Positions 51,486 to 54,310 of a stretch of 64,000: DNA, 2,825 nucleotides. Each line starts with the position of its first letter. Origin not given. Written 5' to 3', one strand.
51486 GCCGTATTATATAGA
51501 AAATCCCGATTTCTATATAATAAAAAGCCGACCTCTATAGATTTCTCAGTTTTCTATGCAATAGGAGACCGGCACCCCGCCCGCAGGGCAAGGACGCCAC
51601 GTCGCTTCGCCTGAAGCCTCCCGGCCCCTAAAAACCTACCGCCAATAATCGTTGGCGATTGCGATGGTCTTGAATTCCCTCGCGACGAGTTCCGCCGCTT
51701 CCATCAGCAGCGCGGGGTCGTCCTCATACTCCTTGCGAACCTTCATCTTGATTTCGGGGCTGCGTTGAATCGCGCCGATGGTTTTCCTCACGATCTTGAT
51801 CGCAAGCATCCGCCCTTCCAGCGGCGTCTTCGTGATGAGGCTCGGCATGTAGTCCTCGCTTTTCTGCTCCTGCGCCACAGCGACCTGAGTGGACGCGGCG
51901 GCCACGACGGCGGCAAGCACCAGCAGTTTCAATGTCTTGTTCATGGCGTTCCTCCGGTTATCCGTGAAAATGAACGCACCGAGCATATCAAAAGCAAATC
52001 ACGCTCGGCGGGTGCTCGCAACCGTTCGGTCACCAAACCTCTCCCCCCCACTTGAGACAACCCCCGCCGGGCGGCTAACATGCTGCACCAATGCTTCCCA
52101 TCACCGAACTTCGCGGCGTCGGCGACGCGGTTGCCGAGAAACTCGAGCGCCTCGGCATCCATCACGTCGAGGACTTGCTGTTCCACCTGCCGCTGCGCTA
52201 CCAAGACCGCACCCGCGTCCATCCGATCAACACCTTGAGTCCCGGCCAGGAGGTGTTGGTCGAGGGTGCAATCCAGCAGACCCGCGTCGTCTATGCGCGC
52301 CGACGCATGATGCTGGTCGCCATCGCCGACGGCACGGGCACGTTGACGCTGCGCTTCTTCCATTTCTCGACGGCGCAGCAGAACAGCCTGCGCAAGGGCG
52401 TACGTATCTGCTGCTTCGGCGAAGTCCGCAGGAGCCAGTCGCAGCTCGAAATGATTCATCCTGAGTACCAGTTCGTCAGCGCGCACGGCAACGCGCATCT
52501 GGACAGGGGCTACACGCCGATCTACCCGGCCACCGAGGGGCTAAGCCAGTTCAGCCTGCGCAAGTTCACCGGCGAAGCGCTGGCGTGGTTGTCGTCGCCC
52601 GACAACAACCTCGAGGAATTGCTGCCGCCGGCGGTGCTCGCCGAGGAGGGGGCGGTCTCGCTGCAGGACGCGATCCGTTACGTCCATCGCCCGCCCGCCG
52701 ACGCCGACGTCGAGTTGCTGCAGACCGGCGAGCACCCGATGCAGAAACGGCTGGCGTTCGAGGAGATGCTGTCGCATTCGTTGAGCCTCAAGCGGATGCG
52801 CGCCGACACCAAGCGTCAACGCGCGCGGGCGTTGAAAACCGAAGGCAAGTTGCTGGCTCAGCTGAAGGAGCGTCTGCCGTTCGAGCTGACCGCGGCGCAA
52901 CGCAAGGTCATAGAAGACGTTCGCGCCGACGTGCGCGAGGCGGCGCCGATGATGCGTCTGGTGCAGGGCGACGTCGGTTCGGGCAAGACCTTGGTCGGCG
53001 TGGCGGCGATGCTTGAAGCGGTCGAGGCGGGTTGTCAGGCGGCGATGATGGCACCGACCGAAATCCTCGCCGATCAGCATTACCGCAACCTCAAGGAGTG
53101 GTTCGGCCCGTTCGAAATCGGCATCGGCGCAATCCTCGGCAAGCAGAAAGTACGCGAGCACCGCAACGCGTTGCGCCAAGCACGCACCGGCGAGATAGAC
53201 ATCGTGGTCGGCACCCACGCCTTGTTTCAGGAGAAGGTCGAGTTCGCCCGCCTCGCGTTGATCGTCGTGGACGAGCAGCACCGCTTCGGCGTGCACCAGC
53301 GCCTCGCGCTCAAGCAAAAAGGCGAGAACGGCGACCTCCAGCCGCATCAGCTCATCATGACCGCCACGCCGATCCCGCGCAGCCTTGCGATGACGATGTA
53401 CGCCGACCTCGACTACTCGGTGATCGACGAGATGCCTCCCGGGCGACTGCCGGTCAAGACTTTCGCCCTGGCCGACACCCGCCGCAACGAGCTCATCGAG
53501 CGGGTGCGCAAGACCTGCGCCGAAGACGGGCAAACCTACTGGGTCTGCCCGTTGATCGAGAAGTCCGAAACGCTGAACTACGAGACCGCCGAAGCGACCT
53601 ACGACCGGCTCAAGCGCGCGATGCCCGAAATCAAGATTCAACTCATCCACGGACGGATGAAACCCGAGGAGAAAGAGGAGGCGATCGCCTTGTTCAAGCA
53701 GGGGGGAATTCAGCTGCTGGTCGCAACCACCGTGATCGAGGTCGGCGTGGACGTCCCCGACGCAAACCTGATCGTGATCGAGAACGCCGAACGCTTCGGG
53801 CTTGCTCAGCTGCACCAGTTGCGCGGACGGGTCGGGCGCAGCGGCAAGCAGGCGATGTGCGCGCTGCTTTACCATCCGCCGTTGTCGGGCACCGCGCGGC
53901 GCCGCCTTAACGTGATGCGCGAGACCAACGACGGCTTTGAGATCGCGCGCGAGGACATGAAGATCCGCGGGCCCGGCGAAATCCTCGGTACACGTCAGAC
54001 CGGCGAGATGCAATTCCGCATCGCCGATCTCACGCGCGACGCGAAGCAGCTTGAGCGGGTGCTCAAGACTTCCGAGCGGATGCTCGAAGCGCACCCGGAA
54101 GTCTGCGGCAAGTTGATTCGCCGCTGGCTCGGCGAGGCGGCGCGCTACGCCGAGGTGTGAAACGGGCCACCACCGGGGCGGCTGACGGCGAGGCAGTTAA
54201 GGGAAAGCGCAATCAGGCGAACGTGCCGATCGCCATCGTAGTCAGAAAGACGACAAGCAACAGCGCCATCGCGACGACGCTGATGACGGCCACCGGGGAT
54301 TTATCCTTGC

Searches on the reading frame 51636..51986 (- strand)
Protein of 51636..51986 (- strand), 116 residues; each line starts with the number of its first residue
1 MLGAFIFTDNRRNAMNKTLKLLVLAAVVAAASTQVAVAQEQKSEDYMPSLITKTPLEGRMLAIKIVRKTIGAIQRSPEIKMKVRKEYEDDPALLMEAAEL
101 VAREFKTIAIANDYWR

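Call 10: search_protein_families(library=pfam, proteins=[window:51636-51986:-], max_evalue=0.01)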
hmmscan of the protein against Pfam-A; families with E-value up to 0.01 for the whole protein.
window:51636-51986:- (116 aa): 1 family
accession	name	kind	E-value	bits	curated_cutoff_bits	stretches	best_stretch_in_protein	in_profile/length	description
PF11534.13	HTHP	-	7.7e-26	90.7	25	1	46-116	2-72/72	Hexameric tyrosine-coordinated heme protein (HTHP)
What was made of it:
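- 51636..51944 (-): HTHP-family haem protein. It is conserved in the four strains but absent next to recG in the sister species. Pfam HTHP 7.7e-26 (call 10).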

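Call 21: find_encoding_contigs(protein=window:51636-51944:-, flank=10000, max_places=10)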
Protein window:51636-51944:- (102 aa): 3 contigs read that carry it; 1 place shown.
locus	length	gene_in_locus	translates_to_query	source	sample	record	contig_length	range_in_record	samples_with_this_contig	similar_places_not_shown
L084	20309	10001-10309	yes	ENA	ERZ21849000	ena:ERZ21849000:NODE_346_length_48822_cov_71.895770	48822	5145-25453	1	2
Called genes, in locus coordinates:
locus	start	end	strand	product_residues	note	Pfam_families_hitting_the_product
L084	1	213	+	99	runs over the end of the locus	PF04066:MrpF_PhaF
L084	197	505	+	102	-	PF03334:PhaG_MnhG_YufB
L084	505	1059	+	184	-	PF13244:MbhD, PF00499:Oxidored_q3 (weak), PF20501:MbhE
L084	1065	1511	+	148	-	PF04039:MnhB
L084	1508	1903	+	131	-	PF00420:Oxidored_q2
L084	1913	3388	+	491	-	PF00361:Proton_antipo_M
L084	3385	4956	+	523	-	PF00361:Proton_antipo_M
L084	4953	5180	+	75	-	-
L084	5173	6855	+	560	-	PF00361:Proton_antipo_M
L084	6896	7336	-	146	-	PF13474:SnoaL_3, PF12680:SnoaL_2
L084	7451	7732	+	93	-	-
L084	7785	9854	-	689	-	PF17191:RecG_wedge, PF01336:tRNA_anti-codon, PF00176:SNF2-rel_dom (weak), PF00270:DEAD, PF04851:ResIII, PF00271:Helicase_C, PF22590:Cas3-like_C_2 (weak), PF19833:RecG_dom3_C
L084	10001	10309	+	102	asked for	PF11534:HTHP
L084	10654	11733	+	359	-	PF13784:Fic_N, PF02661:Fic, PF21248:SoFic-like_C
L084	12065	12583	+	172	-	-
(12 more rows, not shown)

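Call 47: search_protein_families(library=padloc, proteins=[window:51636-51944:-, L090:11900-13090:+, L090:13348-15147:+, L090:15818-16465:+, L090:16482-17537:+, L090:17846-18937:+], max_evalue=0.001)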
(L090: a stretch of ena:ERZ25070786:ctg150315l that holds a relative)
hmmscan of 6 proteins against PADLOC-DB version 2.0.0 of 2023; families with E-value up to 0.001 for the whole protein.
window:51636-51944:- (102 aa): 0 families

L090:11900-13090:+ (396 aa): 7 families
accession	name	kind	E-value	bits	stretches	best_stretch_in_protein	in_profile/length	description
PDLC03963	SoFic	-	4.8e-121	402.5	1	24-388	5-359/361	-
PDLC04836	PDC-S04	-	5.1e-20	69.7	1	83-274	32-215/244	-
PDLC04837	PDC-S04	-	2.4e-19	67.6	1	84-273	33-210/234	-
PDLC04966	PDC-S24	-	1.4e-18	65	1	132-271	229-368/497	-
PDLC04840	PDC-S04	-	2.9e-18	64.4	1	81-245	16-179/227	-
PDLC04839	PDC-S04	-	2.2e-14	51.6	1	84-270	8-185/205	-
PDLC04838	PDC-S04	-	2.8e-06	25.2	1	197-244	119-166/209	-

L090:13348-15147:+ (599 aa): 12 families
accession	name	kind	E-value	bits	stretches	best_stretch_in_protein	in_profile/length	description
PDLC04151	HEC-05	-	2e-31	107.4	3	10-61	25-76/600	-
PDLC04709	PDC-M55C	-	1.2e-15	55.2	1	13-95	17-109/554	-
PDLC04150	HEC-05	-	3e-15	54.1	1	13-61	10-58/583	-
PDLC04153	HEC-05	-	1e-10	38.5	1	20-61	16-57/621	-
PDLC04152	HEC-05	-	4.2e-10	36.8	1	166-220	209-264/566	-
PDLC02693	Orf5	-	1.4e-06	25.6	1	26-213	10-206/543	Orf5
PDLC04157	HEC-06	-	4.8e-06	23.4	1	13-90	11-86/558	-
PDLC03877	NsnA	-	2.2e-05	21.9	1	12-211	52-193/385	-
PDLC02686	Orf5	-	9e-05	19.1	0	25-94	21-94/566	Orf5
PDLC02792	SspE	-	0.00011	18.7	0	22-52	21-51/771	SspE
PDLC04027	PD-T4-2_A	-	0.00016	18.9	1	24-95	51-114/363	-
PDLC02695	Orf5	-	0.00048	16.6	0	23-93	18-95/601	Orf5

L090:15818-16465:+ (215 aa): 1 family
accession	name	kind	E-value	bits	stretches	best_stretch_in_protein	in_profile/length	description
PDLC02991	DarT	-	3.8e-63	210.9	1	1-215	3-196/196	-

L090:16482-17537:+ (351 aa): 1 family
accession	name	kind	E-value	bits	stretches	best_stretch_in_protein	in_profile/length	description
PDLC02990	DarG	-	1.6e-140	466.3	1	1-343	1-328/329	-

L090:17846-18937:+ (363 aa): 18 families
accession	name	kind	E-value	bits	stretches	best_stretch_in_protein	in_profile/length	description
PDLC03949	RmrA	-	7.8e-52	174.3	1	4-308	5-297/363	-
PDLC03944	RmrA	-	9.4e-45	151.3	1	3-301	8-308/384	-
PDLC03947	RmrA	-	7.4e-44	148.1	1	2-302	12-316/383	-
PDLC03954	RmrA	-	7.9e-43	144.8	1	3-301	12-315/380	-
PDLC03946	RmrA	-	2.6e-39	133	1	4-308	5-299/357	-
PDLC03951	RmrA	-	2.4e-37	126.8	1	3-321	10-325/400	-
PDLC03948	RmrA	-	1.4e-36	124.3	1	3-349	10-357/397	-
PDLC03952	RmrA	-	3e-36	123.1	1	4-355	25-378/395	-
PDLC03955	RmrA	-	4.3e-36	122.9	1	4-306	23-318/371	-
PDLC03953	RmrA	-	3.3e-34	116.7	1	2-308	6-315/373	-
PDLC03956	RmrA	-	5e-32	109.4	1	4-302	11-312/399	-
PDLC03943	RmrA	-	5.3e-31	106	1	3-295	4-290/370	-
PDLC03945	RmrA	-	1.4e-27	94.9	1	2-301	3-318/394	-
PDLC03950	RmrA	-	1.3e-24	84.9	1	4-308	5-310/369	-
PDLC04141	capP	-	2.7e-12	44.7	1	128-278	3-154/242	capP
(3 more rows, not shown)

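Call 57: search_protein_families(library=pfam, proteins=[L090:18921-19169:+, L092:11946-12545:+, L092:12597-13193:+, L090:15144-15497:+, L090:17583-17807:+], max_evalue=0.01)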
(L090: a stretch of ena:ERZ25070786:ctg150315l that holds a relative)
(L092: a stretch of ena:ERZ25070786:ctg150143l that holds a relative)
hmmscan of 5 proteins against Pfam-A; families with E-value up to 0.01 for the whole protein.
L090:18921-19169:+ (82 aa): 0 families

L092:11946-12545:+ (199 aa): 0 families

L092:12597-13193:+ (198 aa): 0 families

L090:15144-15497:+ (117 aa): 0 families

L090:17583-17807:+ (74 aa): 0 families

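Call 58: search_protein_families(library=ncbifam, proteins=[L090:18921-19169:+], max_evalue=0.01)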
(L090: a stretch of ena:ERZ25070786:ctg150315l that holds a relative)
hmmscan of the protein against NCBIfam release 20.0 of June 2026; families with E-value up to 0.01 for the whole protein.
L090:18921-19169:+ (82 aa): 0 families

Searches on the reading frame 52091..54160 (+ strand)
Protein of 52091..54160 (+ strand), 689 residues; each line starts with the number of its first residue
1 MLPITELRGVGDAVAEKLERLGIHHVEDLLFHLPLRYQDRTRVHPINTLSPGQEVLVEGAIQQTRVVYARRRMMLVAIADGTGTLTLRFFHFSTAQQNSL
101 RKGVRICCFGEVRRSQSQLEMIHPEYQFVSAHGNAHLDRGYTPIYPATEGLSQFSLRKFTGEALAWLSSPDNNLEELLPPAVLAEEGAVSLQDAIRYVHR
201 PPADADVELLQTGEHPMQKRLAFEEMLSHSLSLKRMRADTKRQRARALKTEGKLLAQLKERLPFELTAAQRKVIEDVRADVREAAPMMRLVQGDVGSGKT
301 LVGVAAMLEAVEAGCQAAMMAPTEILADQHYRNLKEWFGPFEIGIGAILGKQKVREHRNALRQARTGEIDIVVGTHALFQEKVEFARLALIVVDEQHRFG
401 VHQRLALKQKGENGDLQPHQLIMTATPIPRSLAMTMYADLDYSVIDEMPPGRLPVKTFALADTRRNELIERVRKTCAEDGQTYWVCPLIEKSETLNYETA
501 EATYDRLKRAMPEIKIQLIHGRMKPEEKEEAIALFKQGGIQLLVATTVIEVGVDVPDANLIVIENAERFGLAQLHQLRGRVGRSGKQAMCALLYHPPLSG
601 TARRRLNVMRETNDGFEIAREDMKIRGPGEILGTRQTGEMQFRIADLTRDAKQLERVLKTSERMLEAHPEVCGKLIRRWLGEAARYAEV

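Call 10: search_protein_families(library=pfam, proteins=[window:52091-54160:+], max_evalue=0.01)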
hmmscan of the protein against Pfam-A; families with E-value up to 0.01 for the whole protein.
window:52091-54160:+ (689 aa): 10 families
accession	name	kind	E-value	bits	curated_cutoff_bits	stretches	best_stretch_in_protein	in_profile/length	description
PF00270.35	DEAD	-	1.4e-26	93.7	26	1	268-432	2-164/167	DEAD/DEAH box helicase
PF00271.37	Helicase_C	-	5.7e-23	81.7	23.5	1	476-585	12-110/110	Helicase conserved C-terminal domain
PF17191.10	RecG_wedge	-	9.5e-19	68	23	1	7-164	5-159/162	RecG wedge domain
PF19833.4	RecG_dom3_C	-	9.4e-12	45.3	26.8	1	612-671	1-61/87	ATP-dependent DNA helicase RecG, domain 3, C-terminal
PF04851.21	ResIII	-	8e-11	42.6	22.5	1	264-427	2-162/164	Type III restriction enzyme, res subunit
PF01336.31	tRNA_anti-codon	-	2e-08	34.5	27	1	55-127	1-73/75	OB-fold nucleic acid binding domain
PF22590.2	Cas3-like_C_2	-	3.4e-07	30.9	27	1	498-584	13-104/106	CRISPR-associated nuclease/helicase Cas3, C-terminal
PF00176.29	SNF2-rel_dom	-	3.4e-06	26.8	24.9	1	293-433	24-169/290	SNF2-related domain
PF09848.15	SLFN-g3_helicase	-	0.002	17.9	24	1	288-413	3-105/354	Schlafen group 3, DNA/RNA helicase domain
PF11731.14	Cdd1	-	0.0056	17.3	25.5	0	4-40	8-44/86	Pathogenicity locus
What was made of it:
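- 52091..54160 (+): recG, the right conserved flank of the hotspot. Pfam RecG_wedge, DEAD and Helicase_C (call 10).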

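Call 47: search_protein_families(library=padloc, proteins=[L090:11900-13090:+, L090:13348-15147:+, L090:15818-16465:+, L090:16482-17537:+, L090:17846-18937:+], max_evalue=0.001)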
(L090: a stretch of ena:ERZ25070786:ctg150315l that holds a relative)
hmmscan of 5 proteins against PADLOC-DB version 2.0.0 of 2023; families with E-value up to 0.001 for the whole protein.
L090:11900-13090:+ (396 aa): 7 families
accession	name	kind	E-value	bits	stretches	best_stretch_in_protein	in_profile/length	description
PDLC03963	SoFic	-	4.8e-121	402.5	1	24-388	5-359/361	-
PDLC04836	PDC-S04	-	5.1e-20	69.7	1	83-274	32-215/244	-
PDLC04837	PDC-S04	-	2.4e-19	67.6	1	84-273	33-210/234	-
PDLC04966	PDC-S24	-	1.4e-18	65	1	132-271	229-368/497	-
PDLC04840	PDC-S04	-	2.9e-18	64.4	1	81-245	16-179/227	-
PDLC04839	PDC-S04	-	2.2e-14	51.6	1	84-270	8-185/205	-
PDLC04838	PDC-S04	-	2.8e-06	25.2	1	197-244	119-166/209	-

L090:13348-15147:+ (599 aa): 12 families
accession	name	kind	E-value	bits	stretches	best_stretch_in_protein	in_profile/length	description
PDLC04151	HEC-05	-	2e-31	107.4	3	10-61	25-76/600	-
PDLC04709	PDC-M55C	-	1.2e-15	55.2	1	13-95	17-109/554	-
PDLC04150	HEC-05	-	3e-15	54.1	1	13-61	10-58/583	-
PDLC04153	HEC-05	-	1e-10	38.5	1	20-61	16-57/621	-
PDLC04152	HEC-05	-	4.2e-10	36.8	1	166-220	209-264/566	-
PDLC02693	Orf5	-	1.4e-06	25.6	1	26-213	10-206/543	Orf5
PDLC04157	HEC-06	-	4.8e-06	23.4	1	13-90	11-86/558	-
PDLC03877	NsnA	-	2.2e-05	21.9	1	12-211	52-193/385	-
PDLC02686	Orf5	-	9e-05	19.1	0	25-94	21-94/566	Orf5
PDLC02792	SspE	-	0.00011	18.7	0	22-52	21-51/771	SspE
PDLC04027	PD-T4-2_A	-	0.00016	18.9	1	24-95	51-114/363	-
PDLC02695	Orf5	-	0.00048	16.6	0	23-93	18-95/601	Orf5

L090:15818-16465:+ (215 aa): 1 family
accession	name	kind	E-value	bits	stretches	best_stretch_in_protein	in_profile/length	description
PDLC02991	DarT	-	3.8e-63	210.9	1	1-215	3-196/196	-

L090:16482-17537:+ (351 aa): 1 family
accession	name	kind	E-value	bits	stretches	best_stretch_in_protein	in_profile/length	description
PDLC02990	DarG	-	1.6e-140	466.3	1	1-343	1-328/329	-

L090:17846-18937:+ (363 aa): 18 families
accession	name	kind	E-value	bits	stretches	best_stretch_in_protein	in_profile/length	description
PDLC03949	RmrA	-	7.8e-52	174.3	1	4-308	5-297/363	-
PDLC03944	RmrA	-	9.4e-45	151.3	1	3-301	8-308/384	-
PDLC03947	RmrA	-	7.4e-44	148.1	1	2-302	12-316/383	-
PDLC03954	RmrA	-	7.9e-43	144.8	1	3-301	12-315/380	-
PDLC03946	RmrA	-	2.6e-39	133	1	4-308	5-299/357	-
PDLC03951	RmrA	-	2.4e-37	126.8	1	3-321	10-325/400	-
PDLC03948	RmrA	-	1.4e-36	124.3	1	3-349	10-357/397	-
PDLC03952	RmrA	-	3e-36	123.1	1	4-355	25-378/395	-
PDLC03955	RmrA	-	4.3e-36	122.9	1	4-306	23-318/371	-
PDLC03953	RmrA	-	3.3e-34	116.7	1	2-308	6-315/373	-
PDLC03956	RmrA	-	5e-32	109.4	1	4-302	11-312/399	-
PDLC03943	RmrA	-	5.3e-31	106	1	3-295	4-290/370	-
PDLC03945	RmrA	-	1.4e-27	94.9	1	2-301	3-318/394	-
PDLC03950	RmrA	-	1.3e-24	84.9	1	4-308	5-310/369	-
PDLC04141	capP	-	2.7e-12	44.7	1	128-278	3-154/242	capP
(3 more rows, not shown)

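Call 57: search_protein_families(library=pfam, proteins=[L090:18921-19169:+, L092:11946-12545:+, L092:12597-13193:+, L090:15144-15497:+, L090:17583-17807:+], max_evalue=0.01)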
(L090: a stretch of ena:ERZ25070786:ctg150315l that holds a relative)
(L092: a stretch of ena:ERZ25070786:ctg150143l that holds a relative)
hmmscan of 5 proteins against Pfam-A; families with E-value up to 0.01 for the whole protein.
L090:18921-19169:+ (82 aa): 0 families

L092:11946-12545:+ (199 aa): 0 families

L092:12597-13193:+ (198 aa): 0 families

L090:15144-15497:+ (117 aa): 0 families

L090:17583-17807:+ (74 aa): 0 families

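Call 58: search_protein_families(library=ncbifam, proteins=[L090:18921-19169:+], max_evalue=0.01)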
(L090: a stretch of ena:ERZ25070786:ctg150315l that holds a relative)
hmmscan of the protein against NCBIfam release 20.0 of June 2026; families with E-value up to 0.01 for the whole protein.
L090:18921-19169:+ (82 aa): 0 families
